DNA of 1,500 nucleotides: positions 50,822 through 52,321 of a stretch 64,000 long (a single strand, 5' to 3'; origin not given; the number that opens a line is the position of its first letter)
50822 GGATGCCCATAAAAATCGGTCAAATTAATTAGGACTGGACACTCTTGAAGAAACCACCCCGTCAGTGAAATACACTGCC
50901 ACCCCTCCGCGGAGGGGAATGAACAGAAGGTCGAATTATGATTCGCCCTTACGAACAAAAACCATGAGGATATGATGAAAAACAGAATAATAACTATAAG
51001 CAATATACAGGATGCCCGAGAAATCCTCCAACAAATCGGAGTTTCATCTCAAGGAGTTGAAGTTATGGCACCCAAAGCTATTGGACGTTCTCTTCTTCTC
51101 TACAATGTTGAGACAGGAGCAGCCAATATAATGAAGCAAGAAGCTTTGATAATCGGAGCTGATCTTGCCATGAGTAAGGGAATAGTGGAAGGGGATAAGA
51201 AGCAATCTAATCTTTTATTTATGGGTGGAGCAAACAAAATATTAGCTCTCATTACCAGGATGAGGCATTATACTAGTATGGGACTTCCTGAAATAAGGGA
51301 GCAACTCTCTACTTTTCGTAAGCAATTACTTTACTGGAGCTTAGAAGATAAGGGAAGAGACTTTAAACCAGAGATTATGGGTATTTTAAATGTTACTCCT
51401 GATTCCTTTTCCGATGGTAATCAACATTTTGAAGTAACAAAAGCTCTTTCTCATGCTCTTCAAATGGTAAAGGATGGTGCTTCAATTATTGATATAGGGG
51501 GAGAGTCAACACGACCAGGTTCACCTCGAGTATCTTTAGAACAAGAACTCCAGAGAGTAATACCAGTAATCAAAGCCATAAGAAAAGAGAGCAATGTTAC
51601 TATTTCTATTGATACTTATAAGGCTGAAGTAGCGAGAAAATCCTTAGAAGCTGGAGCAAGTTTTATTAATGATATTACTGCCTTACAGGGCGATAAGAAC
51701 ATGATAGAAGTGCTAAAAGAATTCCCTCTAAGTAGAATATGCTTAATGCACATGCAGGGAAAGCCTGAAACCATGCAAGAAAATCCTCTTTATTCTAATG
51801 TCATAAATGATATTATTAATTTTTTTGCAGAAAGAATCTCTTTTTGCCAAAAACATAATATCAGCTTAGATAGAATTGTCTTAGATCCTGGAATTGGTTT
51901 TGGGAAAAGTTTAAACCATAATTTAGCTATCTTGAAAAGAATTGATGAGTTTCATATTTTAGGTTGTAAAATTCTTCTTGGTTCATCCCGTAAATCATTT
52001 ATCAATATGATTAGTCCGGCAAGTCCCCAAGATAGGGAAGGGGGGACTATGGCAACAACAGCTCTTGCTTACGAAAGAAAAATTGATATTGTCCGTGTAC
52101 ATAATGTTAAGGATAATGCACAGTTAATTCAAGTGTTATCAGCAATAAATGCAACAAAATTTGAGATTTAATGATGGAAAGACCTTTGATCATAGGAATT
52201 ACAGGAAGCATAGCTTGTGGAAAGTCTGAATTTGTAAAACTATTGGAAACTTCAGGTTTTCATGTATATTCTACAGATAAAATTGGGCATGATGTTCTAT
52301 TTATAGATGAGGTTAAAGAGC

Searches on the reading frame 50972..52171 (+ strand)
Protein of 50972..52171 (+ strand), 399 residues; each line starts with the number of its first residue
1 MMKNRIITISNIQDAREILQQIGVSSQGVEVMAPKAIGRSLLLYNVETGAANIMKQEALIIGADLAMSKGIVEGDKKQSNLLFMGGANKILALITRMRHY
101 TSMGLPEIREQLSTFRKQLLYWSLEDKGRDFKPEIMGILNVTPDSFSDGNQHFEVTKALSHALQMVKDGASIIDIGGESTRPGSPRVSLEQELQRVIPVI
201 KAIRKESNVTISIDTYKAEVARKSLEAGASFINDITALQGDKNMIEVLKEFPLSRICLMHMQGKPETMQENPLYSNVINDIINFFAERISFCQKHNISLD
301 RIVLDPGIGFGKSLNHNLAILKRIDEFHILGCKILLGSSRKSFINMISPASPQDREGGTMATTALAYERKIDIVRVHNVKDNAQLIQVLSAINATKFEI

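Call 16: find_encoding_contigs(protein=window:50972-52171:+, flank=6000, max_places=10)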
Protein window:50972-52171:+ (399 aa): no gene with exactly this product is on record in the collection.

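Call 22: find_related_loci(query=window:50972-52168:+, collection=metagenome_contigs, flank=6000)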
Query window:50972-52168:+ (399 aa) in metagenome_contigs; peptide patterns used: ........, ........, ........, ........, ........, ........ (x = any residue, [..] = any of these).
433 stretches matched a pattern; 12 encode a relative of the query (tblastn E <= 1e-3); 12 distinct loci.
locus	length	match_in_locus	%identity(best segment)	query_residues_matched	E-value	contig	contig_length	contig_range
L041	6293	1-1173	43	6-392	8e-100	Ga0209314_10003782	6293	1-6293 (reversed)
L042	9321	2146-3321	43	5-392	3e-99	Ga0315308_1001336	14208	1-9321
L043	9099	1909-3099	41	6-393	1e-89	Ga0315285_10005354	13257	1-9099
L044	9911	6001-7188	40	2-392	1e-88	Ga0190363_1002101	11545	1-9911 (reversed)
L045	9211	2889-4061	40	2-392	8e-86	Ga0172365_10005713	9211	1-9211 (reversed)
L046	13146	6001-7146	39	6-396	2e-77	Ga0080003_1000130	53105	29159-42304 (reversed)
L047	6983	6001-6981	40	5-327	2e-75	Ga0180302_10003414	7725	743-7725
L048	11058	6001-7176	35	1-392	3e-68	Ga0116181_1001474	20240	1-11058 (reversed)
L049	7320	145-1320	35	1-392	3e-68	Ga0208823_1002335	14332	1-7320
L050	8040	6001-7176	35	1-392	3e-68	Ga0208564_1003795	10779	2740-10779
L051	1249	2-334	65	289-399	4e-48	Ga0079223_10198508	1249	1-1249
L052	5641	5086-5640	41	5-184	3e-33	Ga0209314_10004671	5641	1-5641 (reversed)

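Call 24: find_homologous_proteins(query=window:50972-52168:+, max_evalue=1e-30)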
Query window:50972-52168:+ (399 aa): 8000 proteins with E <= 1e-30 among 8000 candidates; the best 120 are listed.
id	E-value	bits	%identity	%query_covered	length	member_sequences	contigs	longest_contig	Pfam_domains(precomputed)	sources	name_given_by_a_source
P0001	1.1e-254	862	99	100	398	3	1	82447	PF00809.29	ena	-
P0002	1.9e-214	730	81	100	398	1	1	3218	PF00809.29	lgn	-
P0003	7.7e-212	721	80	100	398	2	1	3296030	PF00809.29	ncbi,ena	-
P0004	1.7e-211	720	80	100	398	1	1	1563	PF00809.29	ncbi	-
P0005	2.4e-211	719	80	100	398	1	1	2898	PF00809.29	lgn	-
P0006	3.7e-211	719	82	100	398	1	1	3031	PF00809.29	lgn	-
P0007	4.3e-211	719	79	100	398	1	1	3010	PF00809.29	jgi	-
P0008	2.0e-210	716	79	100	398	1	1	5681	PF00809.29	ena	-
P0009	3.9e-210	715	81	100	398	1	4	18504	PF00809.29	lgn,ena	-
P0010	5.4e-205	699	78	100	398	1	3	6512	PF00809.29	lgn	-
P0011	5.8e-205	698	78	100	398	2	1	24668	PF00809.29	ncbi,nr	ncbi:dihydropteroate synthase [bacterium]|nr:dihydropteroate synthase [bacterium]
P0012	6.6e-204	695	77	100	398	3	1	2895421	PF00809.29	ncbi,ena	-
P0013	2.3e-203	693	78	100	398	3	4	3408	PF00809.29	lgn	-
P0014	1.8e-200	684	77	100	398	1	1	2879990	PF00809.29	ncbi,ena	-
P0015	6.3e-193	659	72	100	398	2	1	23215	PF00809.29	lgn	-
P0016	1.3e-191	654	71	100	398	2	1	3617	PF00809.29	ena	-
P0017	4.4e-191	653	71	100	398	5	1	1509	PF00809.29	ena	-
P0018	9.6e-191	652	70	100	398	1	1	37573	PF00809.29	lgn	-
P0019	3.4e-190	650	71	100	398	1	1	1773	PF00809.29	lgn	-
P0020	1.4e-189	648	71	100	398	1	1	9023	PF00809.29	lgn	-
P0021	5.8e-170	583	66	100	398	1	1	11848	PF00809.29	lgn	-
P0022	4.2e-168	577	66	100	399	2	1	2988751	PF00809.29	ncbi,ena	-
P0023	4.6e-130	452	78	66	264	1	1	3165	PF00809.29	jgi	-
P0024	5.0e-123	429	51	97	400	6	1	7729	PF00809.29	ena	-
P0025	3.2e-122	426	52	98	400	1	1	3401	PF00809.29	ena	-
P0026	3.5e-122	426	52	98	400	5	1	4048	PF00809.29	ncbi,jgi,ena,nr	ncbi:MAG TPA: dihydropteroate synthase [Candidatus Cloacimonetes bacterium]|nr:dihydropteroate synth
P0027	6.6e-122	425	52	97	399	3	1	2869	PF00809.29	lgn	-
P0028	7.7e-122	425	52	97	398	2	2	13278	PF00809.29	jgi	-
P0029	1.1e-121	424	53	98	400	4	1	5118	PF00809.29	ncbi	-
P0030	1.8e-121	424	51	98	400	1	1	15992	PF00809.29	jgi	-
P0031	1.8e-121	424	53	97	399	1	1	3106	PF00809.29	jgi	-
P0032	6.0e-121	422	52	98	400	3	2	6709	PF00809.29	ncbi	-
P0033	7.0e-121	422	53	97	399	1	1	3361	PF00809.29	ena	-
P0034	3.3e-120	420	50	98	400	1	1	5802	PF00809.29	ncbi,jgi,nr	ncbi:MAG: dihydropteroate synthase [Candidatus Cloacimonetes bacterium]|jgi:dihydropteroate synthase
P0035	4.1e-120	419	52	98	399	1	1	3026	PF00809.29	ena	-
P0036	4.9e-120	419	52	98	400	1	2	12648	PF00809.29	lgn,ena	-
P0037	6.0e-120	419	52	97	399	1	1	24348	PF00809.29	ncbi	ncbi:MAG: dihydropteroate synthase [Candidatus Cloacimonadales bacterium]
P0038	8.7e-120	418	52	97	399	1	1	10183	PF00809.29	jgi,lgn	jgi:dihydropteroate synthase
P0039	3.4e-119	416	52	97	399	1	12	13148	PF00809.29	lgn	-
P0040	6.1e-119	415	50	98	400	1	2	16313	PF00809.29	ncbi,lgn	-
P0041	7.8e-119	415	51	97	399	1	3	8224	PF00809.29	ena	-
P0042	9.6e-119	415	51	97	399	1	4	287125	PF00809.29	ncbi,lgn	-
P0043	1.1e-118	415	52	96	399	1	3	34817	PF00809.29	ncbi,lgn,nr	ncbi:MAG: dihydropteroate synthase [Candidatus Cloacimonetes bacterium]|nr:dihydropteroate synthase 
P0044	1.3e-118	414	52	98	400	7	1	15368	PF00809.29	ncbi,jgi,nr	ncbi:MAG: dihydropteroate synthase [Candidatus Cloacimonetes bacterium]|jgi:dihydropteroate synthase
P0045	1.6e-118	414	51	97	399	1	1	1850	PF00809.29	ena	-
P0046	1.7e-118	414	50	97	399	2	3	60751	PF00809.29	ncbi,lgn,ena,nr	ncbi:MAG: dihydropteroate synthase [Candidatus Cloacimonetes bacterium]|nr:dihydropteroate synthase 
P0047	1.8e-118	414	52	98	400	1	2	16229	PF00809.29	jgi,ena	jgi:dihydropteroate synthase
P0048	1.8e-118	414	51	97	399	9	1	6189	PF00809.29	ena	-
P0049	2.0e-118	414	51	98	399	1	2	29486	PF00809.29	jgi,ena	-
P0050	2.1e-118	414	52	97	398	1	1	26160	PF00809.29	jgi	-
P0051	2.9e-118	413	52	98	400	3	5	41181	PF00809.29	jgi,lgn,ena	jgi:dihydropteroate synthase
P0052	3.1e-118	413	50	98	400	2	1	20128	PF00809.29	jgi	-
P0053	4.0e-118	413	51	98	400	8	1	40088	PF00809.29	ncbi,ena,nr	ncbi:MAG: dihydropteroate synthase [Candidatus Cloacimonetes bacterium]|nr:dihydropteroate synthase 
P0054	4.0e-118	413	51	97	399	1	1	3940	PF00809.29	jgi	-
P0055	4.7e-118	413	52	98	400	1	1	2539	PF00809.29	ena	-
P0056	5.8e-118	412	50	97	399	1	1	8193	PF00809.29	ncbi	-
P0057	6.9e-118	412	51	97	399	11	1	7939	PF00809.29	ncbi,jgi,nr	ncbi:MAG: dihydropteroate synthase [Candidatus Cloacimonadota bacterium]|nr:MAG: dihydropteroate syn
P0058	7.1e-118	412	51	97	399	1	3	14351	PF00809.29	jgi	-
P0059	1.3e-117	411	51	97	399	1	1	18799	PF00809.29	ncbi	-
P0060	1.5e-117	411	52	98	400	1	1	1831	PF00809.29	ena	-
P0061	2.2e-117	410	51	98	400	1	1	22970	PF00809.29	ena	-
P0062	3.1e-117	410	50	97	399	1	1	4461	PF00809.29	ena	-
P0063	3.4e-117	410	52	97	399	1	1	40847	PF00809.29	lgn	-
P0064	3.9e-117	409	51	98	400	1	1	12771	PF00809.29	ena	-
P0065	3.9e-117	409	50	97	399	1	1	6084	PF00809.29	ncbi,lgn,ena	-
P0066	4.4e-117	409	52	98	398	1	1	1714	PF00809.29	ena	-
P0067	7.3e-117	409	51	98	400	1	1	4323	PF00809.29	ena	-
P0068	7.6e-117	409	50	98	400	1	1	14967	PF00809.29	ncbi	-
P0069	9.3e-117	408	50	98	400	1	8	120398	PF00809.29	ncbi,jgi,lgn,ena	-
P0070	1.0e-116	408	50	97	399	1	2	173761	PF00809.29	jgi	jgi:dihydropteroate synthase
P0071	1.1e-116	408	51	97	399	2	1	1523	PF00809.29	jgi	jgi:dihydropteroate synthase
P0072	1.6e-116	407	51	98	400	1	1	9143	PF00809.29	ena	-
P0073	1.8e-116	407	51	97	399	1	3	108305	PF00809.29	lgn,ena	-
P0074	2.1e-116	407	50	97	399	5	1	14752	PF00809.29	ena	-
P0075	2.2e-116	407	51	98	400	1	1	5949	PF00809.29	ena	-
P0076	2.2e-116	407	51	98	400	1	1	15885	PF00809.29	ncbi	-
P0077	2.2e-116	407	51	98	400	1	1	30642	PF00809.29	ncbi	-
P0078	2.7e-116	407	51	98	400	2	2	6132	PF00809.29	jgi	jgi:dihydropteroate synthase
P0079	3.5e-116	406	52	97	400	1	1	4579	PF00809.29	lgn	-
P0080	3.5e-116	406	51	98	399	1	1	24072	PF00809.29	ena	-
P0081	3.6e-116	406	51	97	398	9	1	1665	PF00809.29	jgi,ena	-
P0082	3.6e-116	406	50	97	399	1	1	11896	PF00809.29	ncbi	-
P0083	3.9e-116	406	50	98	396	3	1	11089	PF00809.29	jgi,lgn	-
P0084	5.2e-116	406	50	97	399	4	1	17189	PF00809.29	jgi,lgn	-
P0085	5.4e-116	406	51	97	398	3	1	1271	PF00809.29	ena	-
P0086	6.0e-116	406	49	98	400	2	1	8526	PF00809.29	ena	-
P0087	6.7e-116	405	51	98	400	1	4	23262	PF00809.29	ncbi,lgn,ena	-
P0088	9.5e-116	405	51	98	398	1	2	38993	PF00809.29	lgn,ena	-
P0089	1.5e-115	404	51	98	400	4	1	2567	PF00809.29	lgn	-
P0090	1.9e-115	404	50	97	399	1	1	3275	PF00809.29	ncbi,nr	ncbi:MAG: dihydropteroate synthase [Candidatus Cloacimonadota bacterium]|nr:dihydropteroate synthase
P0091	2.2e-115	404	50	97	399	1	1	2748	PF00809.29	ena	-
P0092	2.9e-115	403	50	98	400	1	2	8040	PF00809.29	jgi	jgi:dihydropteroate synthase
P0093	4.7e-115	403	50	96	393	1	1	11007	PF00809.29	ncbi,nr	ncbi:MAG: dihydropteroate synthase [Candidatus Cloacimonetes bacterium]|nr:dihydropteroate synthase 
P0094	5.5e-115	402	51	97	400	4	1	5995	PF00809.29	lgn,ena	-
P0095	1.9e-114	401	52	96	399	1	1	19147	PF00809.29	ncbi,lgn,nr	ncbi:MAG: dihydropteroate synthase [Candidatus Cloacimonadales bacterium]|nr:dihydropteroate synthas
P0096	2.6e-114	400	49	97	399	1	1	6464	PF00809.29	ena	-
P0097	4.1e-114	400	49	98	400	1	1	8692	PF00809.29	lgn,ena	-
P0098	5.6e-114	399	49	97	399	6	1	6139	PF00809.29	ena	-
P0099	8.8e-114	398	49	98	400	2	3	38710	PF00809.29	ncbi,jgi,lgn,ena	-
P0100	1.2e-113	398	50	98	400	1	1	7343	PF00809.29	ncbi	-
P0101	2.3e-113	397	50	97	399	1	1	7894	PF00809.29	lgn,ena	-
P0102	2.7e-113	397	50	97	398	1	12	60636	PF00809.29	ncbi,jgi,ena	-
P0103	3.2e-113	397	51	97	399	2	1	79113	PF00809.29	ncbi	-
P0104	7.5e-113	395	50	97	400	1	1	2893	PF00809.29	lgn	-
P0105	8.3e-113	395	50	97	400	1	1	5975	PF00809.29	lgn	-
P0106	1.0e-112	395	51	97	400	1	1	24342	PF00809.29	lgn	-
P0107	1.2e-112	395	50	97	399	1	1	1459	PF00809.29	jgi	-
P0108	1.4e-112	395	51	97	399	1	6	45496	PF00809.29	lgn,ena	-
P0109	1.4e-112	395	51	97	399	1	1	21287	PF00809.29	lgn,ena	-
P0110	2.0e-112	394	48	97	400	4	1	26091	PF00809.29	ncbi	-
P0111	2.1e-112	394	50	97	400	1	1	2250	PF00809.29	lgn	-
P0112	2.8e-112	394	50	97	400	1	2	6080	PF00809.29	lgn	-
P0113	3.1e-112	393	50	97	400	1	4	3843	PF00809.29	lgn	-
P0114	4.9e-112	393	49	98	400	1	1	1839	PF00809.29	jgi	-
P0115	6.2e-112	392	50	95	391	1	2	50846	PF00809.29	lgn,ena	-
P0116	6.6e-112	392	50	95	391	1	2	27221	PF00809.29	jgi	-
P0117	1.5e-111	391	50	97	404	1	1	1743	PF00809.29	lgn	-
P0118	1.8e-111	391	48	97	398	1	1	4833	PF00809.29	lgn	-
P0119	2.6e-111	390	49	97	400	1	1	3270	PF00809.29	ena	-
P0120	9.8e-111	388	50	94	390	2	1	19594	PF00809.29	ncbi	-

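Call 25: find_encoding_contigs(protein=P0001, flank=6000, max_places=6)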
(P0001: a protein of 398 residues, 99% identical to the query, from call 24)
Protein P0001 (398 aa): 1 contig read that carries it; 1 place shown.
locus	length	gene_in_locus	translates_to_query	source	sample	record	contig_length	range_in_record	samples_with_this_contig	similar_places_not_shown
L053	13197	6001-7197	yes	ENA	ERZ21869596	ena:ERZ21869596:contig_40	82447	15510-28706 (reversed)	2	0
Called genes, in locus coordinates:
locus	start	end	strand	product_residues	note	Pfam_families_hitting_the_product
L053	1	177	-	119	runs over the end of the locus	PF00453:Ribosomal_L20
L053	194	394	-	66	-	-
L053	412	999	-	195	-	PF05198:IF3_N, PF00707:IF3_C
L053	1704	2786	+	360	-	PF00962:A_deaminase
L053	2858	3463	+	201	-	PF01618:MotA_ExbB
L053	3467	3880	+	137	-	PF02472:ExbD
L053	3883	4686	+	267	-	-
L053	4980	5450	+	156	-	-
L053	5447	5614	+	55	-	-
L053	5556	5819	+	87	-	-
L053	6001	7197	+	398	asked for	PF00809:Pterin_bind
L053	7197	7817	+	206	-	PF01121:CoaE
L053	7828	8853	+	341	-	PF00224:PK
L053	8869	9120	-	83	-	-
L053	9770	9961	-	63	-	-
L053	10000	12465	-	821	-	PF13860:FlgD_ig (weak), PF18962:Por_Secre_tail (weak)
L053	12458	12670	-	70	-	-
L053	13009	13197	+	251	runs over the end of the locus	-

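Call 26: find_encoding_contigs(protein=P0003, flank=6000, max_places=4)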
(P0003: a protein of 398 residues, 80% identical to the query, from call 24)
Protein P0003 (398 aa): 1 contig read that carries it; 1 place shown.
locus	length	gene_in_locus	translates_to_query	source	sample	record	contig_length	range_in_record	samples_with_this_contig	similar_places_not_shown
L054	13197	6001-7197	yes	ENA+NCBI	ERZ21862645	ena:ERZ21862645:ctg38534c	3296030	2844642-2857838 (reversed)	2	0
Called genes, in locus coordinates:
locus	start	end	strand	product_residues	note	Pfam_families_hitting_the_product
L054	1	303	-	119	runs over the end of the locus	PF00453:Ribosomal_L20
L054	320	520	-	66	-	-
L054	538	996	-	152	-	PF05198:IF3_N, PF00707:IF3_C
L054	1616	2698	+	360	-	PF00962:A_deaminase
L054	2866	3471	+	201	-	PF01618:MotA_ExbB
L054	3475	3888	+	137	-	PF02472:ExbD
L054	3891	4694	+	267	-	-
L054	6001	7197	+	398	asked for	PF00809:Pterin_bind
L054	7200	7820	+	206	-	PF01121:CoaE, PF13238:AAA_18 (weak)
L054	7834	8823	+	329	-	PF00224:PK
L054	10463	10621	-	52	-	-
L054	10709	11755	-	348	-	PF03781:FGE-sulfatase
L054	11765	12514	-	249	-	PF13860:FlgD_ig, PF18962:Por_Secre_tail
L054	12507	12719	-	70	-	-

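Call 27: find_encoding_contigs(protein=P0012, flank=6000, max_places=4)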
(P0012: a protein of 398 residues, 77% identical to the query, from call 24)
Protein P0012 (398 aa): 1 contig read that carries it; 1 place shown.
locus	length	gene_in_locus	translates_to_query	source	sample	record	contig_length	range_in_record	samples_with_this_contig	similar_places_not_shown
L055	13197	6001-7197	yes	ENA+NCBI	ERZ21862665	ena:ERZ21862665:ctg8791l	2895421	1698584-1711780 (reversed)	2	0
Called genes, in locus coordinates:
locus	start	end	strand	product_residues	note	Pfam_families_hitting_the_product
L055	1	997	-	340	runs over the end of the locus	PF02912:Phe_tRNA-synt_N, PF01409:tRNA-synt_2d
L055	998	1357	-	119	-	PF00453:Ribosomal_L20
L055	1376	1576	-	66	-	-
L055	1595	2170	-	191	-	PF05198:IF3_N, PF00707:IF3_C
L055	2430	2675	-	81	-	-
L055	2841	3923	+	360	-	PF00962:A_deaminase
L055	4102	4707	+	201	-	PF01618:MotA_ExbB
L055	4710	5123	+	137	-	PF02472:ExbD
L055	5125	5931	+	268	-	-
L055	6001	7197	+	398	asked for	PF00809:Pterin_bind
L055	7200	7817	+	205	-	PF01121:CoaE, PF13238:AAA_18 (faint)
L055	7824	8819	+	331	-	PF00224:PK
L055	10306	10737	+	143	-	-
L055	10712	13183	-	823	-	PF13860:FlgD_ig, PF18962:Por_Secre_tail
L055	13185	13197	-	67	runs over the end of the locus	-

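Call 33: find_encoding_contigs(protein=P0014, flank=6000, max_places=3)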
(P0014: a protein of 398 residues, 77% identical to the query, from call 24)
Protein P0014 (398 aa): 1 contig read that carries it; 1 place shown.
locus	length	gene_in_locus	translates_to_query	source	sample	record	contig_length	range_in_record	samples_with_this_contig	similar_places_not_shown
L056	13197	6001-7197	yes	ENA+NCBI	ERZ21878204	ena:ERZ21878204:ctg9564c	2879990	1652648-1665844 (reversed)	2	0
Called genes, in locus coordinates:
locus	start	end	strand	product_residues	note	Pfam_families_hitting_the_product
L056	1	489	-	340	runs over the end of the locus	PF02912:Phe_tRNA-synt_N, PF01409:tRNA-synt_2d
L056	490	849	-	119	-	PF00453:Ribosomal_L20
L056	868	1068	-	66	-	-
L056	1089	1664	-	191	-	PF05198:IF3_N, PF00707:IF3_C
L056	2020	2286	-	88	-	-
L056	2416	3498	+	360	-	PF00962:A_deaminase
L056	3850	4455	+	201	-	PF01618:MotA_ExbB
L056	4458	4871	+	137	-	PF02472:ExbD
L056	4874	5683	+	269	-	-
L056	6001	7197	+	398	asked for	PF00809:Pterin_bind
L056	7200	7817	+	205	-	PF01121:CoaE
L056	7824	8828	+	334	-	PF00224:PK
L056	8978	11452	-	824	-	PF13585:CHU_C (weak), PF13860:FlgD_ig, PF18962:Por_Secre_tail (weak)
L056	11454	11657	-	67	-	-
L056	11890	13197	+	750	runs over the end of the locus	PF00158:Sigma54_activat, PF01078:Mg_chelatase (faint), PF14532:Sigma54_activ_2, PF07724:AAA_2 (weak), PF07728:AAA_5, PF25601:AAA_lid_14, PF02954:HTH_8 (weak)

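Call 34: find_encoding_contigs(protein=P0009, flank=6000, max_places=4)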
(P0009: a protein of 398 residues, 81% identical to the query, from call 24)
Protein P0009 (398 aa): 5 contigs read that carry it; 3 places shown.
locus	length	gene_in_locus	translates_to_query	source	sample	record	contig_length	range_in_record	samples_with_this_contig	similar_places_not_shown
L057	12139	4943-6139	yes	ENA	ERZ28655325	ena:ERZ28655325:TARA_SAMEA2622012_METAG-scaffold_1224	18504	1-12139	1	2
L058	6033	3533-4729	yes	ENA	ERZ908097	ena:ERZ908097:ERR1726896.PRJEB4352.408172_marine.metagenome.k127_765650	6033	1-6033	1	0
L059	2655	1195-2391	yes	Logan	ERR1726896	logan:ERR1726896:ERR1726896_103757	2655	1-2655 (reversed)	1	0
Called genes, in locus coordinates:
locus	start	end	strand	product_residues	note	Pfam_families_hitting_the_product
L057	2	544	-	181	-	?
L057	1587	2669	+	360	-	PF00962:A_deaminase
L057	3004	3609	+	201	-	PF01618:MotA_ExbB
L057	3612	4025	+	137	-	PF02472:ExbD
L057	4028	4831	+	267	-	-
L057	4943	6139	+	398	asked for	PF00809:Pterin_bind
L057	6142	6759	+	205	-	PF01121:CoaE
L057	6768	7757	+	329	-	PF00224:PK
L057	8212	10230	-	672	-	PF03781:FGE-sulfatase, PF13287:Fn3_assoc, PF13290:CHB_HEX_C_1, PF03781:FGE-sulfatase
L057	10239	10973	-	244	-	PF18962:Por_Secre_tail (weak)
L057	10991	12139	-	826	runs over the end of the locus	PF13860:FlgD_ig, PF18962:Por_Secre_tail (faint)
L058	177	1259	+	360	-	PF00962:A_deaminase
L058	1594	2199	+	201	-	PF01618:MotA_ExbB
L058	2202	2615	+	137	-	PF02472:ExbD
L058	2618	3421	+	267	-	-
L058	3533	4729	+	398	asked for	PF00809:Pterin_bind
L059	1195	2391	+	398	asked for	PF00809:Pterin_bind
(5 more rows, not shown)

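Call 35: find_encoding_contigs(protein=P0011, flank=6000, max_places=3)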
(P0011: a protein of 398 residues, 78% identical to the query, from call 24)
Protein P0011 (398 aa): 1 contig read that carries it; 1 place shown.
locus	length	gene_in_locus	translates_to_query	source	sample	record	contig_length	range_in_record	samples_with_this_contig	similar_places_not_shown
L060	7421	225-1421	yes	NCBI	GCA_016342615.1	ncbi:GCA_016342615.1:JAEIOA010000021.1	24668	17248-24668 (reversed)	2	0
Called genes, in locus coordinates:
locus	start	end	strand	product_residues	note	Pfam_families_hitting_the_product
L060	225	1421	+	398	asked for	PF00809:Pterin_bind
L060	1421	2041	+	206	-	PF01121:CoaE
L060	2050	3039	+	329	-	PF00224:PK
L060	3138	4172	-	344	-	PF03781:FGE-sulfatase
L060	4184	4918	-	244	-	PF18962:Por_Secre_tail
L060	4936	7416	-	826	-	PF13860:FlgD_ig, PF18962:Por_Secre_tail (weak)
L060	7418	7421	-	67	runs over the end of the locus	-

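Call 51: find_encoding_contigs(protein=P0022, flank=6000, max_places=2)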
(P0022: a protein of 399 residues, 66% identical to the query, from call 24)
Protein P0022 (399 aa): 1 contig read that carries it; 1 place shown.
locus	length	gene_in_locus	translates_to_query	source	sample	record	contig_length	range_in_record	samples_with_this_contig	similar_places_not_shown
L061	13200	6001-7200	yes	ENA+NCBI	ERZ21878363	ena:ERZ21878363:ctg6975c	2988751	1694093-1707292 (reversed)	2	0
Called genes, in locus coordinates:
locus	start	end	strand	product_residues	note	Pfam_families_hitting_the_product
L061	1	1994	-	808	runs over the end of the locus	-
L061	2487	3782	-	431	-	PF01336:tRNA_anti-codon, PF00152:tRNA-synt_2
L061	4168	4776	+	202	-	PF01618:MotA_ExbB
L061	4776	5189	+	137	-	PF02472:ExbD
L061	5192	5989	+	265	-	-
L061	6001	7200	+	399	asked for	PF00809:Pterin_bind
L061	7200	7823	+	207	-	PF01121:CoaE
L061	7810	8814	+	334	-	PF00224:PK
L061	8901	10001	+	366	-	PF00365:PFK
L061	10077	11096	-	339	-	PF02169:LPP20 (weak)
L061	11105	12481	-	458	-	-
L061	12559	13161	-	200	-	PF13036:LpoB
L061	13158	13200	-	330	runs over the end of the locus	-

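Call 52: find_encoding_contigs(protein=P0015, flank=6000, max_places=2)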
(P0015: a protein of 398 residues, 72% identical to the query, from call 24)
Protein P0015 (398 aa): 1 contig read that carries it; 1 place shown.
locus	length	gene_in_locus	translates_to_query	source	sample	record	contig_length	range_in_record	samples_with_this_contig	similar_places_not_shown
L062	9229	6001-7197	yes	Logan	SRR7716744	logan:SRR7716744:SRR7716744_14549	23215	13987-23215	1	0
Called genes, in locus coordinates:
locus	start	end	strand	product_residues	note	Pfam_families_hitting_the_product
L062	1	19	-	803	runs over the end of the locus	PF01588:tRNA_bind, PF03483:B3_4, PF03484:B5, PF17759:tRNA_synthFbeta, PF03147:FDX-ACB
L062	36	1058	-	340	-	PF02912:Phe_tRNA-synt_N, PF01409:tRNA-synt_2d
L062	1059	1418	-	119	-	PF00453:Ribosomal_L20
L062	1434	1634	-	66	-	-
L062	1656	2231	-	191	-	PF05198:IF3_N, PF00707:IF3_C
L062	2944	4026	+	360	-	PF00962:A_deaminase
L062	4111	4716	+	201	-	PF01618:MotA_ExbB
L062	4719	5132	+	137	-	PF02472:ExbD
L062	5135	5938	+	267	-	-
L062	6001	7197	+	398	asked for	PF00809:Pterin_bind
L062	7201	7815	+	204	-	PF01121:CoaE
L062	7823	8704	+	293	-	PF00224:PK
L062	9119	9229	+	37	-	?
